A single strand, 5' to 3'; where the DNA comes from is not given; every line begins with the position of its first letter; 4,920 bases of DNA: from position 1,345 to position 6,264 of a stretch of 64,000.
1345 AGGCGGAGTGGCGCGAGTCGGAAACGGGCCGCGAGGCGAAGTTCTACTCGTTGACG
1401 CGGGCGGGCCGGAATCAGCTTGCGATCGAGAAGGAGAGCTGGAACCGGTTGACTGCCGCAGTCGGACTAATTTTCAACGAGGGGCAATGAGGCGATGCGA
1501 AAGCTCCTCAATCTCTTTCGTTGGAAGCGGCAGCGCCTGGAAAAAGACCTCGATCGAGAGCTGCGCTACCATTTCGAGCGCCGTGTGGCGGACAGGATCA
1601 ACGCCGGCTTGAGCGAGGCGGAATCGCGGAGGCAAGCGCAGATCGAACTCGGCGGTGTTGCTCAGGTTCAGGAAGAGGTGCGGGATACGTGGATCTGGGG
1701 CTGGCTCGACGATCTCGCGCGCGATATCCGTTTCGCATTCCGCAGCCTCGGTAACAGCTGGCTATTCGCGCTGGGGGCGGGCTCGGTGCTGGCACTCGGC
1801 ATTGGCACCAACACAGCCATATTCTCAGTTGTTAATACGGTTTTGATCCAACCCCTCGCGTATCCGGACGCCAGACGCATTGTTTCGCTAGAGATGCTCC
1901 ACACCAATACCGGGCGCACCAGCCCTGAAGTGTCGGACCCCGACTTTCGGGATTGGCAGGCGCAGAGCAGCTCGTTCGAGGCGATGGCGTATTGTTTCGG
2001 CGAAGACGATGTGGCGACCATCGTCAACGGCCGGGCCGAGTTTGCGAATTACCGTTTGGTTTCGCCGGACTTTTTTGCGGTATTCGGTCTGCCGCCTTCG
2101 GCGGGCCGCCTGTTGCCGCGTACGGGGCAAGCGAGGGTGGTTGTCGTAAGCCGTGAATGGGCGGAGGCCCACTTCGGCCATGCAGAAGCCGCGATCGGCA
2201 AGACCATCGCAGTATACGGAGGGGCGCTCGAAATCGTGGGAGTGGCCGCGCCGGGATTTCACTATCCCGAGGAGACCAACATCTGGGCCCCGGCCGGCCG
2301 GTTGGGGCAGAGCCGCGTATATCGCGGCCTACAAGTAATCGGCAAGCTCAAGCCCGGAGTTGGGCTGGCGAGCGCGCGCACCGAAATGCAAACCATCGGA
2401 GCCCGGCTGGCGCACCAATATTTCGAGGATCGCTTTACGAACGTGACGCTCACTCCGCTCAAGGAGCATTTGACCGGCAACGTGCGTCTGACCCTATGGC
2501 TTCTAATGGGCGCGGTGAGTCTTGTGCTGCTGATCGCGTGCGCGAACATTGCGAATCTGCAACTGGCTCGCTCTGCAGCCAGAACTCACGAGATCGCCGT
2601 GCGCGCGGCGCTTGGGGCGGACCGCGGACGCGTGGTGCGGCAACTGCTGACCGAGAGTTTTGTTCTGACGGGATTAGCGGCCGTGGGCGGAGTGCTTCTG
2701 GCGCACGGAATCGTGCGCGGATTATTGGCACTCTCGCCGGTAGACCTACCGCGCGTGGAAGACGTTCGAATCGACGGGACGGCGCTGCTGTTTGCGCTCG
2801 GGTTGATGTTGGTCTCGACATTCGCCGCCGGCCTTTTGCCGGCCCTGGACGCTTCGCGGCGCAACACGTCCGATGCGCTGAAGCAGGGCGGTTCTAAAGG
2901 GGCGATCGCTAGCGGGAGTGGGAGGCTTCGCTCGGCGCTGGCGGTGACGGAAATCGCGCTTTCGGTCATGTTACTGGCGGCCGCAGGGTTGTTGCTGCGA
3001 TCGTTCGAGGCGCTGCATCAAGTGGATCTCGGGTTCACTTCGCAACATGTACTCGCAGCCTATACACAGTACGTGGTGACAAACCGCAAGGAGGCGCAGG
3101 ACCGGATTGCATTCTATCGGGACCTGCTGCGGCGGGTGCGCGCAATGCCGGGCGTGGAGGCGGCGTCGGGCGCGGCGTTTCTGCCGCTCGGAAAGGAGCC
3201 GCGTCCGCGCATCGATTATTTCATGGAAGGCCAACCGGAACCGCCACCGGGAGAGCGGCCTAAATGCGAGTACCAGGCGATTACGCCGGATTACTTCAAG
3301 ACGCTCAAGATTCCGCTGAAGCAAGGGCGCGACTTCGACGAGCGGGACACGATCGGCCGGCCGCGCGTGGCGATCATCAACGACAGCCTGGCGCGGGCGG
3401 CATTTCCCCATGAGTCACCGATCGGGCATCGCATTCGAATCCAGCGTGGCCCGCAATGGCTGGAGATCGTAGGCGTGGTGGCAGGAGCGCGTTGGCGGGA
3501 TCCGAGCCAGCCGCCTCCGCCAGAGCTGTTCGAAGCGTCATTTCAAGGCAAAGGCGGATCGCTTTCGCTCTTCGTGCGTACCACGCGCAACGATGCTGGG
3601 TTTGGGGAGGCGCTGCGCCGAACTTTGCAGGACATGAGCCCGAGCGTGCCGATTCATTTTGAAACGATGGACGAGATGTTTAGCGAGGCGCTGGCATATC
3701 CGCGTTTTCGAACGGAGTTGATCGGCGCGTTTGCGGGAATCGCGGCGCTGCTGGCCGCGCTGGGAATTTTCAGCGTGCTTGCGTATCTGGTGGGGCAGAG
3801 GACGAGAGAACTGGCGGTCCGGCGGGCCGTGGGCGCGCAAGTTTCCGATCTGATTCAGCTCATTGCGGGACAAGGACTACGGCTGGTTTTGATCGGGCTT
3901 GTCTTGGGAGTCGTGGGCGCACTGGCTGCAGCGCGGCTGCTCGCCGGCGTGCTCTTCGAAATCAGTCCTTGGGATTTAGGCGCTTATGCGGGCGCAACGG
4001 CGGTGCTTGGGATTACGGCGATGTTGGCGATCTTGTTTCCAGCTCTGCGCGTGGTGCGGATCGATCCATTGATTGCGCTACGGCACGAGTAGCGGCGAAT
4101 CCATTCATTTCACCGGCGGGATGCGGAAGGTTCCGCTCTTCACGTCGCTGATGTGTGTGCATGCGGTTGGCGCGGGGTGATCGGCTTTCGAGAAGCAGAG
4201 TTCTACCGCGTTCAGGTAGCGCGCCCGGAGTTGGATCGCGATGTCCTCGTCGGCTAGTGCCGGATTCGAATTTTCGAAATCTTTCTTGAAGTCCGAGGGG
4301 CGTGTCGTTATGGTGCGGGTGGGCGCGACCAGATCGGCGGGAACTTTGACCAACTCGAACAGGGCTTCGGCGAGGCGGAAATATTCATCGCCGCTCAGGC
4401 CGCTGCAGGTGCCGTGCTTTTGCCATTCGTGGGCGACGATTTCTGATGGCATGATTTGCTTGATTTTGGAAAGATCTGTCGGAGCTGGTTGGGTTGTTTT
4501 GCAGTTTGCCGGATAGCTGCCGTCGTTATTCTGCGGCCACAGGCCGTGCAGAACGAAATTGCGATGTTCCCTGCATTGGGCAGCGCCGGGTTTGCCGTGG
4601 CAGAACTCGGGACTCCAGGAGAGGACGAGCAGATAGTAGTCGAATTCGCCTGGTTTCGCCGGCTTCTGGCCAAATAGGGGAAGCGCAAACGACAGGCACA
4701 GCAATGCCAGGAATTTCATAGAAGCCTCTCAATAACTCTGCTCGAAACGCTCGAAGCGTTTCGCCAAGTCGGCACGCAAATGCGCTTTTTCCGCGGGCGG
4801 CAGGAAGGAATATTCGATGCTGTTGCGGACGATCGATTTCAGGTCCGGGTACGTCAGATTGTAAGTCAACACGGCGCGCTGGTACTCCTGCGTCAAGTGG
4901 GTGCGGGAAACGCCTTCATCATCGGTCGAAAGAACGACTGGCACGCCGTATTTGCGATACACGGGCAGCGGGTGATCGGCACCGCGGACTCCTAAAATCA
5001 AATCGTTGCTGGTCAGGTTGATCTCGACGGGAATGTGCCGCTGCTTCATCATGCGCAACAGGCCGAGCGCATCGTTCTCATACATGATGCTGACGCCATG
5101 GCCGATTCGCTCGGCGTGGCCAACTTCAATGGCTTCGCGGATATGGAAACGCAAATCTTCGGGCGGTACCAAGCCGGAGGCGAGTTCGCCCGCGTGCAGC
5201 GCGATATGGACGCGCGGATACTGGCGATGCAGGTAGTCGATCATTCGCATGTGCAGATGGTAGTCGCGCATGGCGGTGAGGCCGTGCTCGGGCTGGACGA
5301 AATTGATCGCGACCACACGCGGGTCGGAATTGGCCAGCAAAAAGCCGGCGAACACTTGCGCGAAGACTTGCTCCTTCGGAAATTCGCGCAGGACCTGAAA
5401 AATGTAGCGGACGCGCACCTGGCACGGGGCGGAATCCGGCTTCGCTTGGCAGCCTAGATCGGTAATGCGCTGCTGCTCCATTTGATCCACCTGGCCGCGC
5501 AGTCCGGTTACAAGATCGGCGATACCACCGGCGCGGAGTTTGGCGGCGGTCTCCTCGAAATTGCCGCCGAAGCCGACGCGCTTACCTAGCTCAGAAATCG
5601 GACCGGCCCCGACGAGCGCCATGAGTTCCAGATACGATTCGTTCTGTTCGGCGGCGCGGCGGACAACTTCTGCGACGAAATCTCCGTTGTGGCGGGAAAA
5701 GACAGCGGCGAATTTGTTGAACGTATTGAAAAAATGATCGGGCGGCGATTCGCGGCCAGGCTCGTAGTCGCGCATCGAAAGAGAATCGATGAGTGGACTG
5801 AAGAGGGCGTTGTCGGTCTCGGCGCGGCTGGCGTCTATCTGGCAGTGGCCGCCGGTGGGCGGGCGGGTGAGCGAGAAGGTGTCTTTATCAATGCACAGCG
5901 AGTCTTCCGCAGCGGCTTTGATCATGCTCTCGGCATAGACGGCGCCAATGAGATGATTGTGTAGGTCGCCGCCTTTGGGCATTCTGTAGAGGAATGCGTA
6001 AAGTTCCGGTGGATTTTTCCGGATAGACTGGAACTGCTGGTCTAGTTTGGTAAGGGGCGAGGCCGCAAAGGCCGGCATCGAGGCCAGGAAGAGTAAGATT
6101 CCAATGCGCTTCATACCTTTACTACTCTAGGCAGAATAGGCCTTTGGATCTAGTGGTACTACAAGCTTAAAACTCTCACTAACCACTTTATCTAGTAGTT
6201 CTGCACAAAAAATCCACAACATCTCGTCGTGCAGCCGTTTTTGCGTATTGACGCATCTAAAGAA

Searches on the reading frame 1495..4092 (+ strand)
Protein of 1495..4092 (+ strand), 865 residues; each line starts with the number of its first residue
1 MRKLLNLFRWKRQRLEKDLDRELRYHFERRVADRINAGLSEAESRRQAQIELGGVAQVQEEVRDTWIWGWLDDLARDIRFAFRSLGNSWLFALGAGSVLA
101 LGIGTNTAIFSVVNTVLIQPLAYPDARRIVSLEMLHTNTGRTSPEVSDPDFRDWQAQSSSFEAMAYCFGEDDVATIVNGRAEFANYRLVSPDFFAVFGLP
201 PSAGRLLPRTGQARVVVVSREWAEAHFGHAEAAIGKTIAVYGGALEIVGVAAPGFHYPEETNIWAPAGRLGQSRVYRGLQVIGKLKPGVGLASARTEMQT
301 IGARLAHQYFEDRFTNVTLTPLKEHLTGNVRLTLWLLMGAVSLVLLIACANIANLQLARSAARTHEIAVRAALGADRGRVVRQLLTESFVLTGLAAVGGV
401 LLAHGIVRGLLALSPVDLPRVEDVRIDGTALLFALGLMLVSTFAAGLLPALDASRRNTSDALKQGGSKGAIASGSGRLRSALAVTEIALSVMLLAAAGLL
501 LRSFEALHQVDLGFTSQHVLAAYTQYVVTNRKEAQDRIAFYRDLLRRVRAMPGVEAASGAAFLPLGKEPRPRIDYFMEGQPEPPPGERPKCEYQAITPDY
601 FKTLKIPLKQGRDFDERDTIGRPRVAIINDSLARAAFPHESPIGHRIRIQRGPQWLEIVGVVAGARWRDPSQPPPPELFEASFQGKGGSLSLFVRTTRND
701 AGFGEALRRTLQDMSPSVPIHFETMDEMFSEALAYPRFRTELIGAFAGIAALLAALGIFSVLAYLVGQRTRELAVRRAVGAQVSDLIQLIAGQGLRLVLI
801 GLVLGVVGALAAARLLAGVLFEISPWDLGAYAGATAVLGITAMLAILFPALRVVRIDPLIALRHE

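Call 44: search_protein_families(library=pfam, proteins=[window:1495-4092:+], max_evalue=0.001)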
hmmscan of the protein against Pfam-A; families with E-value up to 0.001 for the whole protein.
window:1495-4092:+ (865 aa): 2 families
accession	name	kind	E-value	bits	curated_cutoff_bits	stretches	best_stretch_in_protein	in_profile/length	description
PF12704.14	MacB_PCD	-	2.6e-37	129.6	27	2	99-300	8-206/207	MacB-like periplasmic core domain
PF02687.27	FtsX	-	3.5e-23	82.4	25.5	2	340-457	3-119/120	FtsX-like permease C-terminal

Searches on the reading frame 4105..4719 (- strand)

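Call 44: search_protein_families(library=pfam, proteins=[window:4105-4719:-], max_evalue=0.001)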
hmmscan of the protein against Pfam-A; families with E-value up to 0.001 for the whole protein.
window:4105-4719:- (204 aa): 1 family
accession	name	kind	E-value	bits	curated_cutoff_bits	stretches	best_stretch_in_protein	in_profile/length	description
PF00445.23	Ribonuclease_T2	-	1.5e-18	68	26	1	26-178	1-180/188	Ribonuclease T2 family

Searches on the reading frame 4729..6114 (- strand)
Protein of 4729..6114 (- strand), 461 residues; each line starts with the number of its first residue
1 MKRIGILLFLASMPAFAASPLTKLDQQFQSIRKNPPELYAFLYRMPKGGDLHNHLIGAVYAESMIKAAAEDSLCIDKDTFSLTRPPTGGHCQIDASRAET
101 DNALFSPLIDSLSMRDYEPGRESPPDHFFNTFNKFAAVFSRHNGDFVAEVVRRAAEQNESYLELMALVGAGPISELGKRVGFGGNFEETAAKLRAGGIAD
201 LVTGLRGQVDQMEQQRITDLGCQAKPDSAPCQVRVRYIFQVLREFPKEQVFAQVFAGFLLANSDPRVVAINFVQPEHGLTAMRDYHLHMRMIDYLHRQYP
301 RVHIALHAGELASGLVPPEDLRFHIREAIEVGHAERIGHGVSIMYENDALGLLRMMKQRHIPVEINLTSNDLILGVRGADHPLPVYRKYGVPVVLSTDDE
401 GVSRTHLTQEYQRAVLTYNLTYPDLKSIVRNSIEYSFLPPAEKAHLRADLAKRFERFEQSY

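Call 44: search_protein_families(library=pfam, proteins=[window:4729-6114:-], max_evalue=0.001)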
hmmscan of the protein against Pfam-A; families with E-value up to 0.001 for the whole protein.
window:4729-6114:- (461 aa): 2 families
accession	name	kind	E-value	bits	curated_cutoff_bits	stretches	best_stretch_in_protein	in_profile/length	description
PF00962.28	A_deaminase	-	1e-25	91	27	1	230-451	122-328/330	Adenosine deaminase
PF19326.5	AMP_deaminase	-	0.00016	20.6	27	1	334-445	474-584/630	AMP deaminase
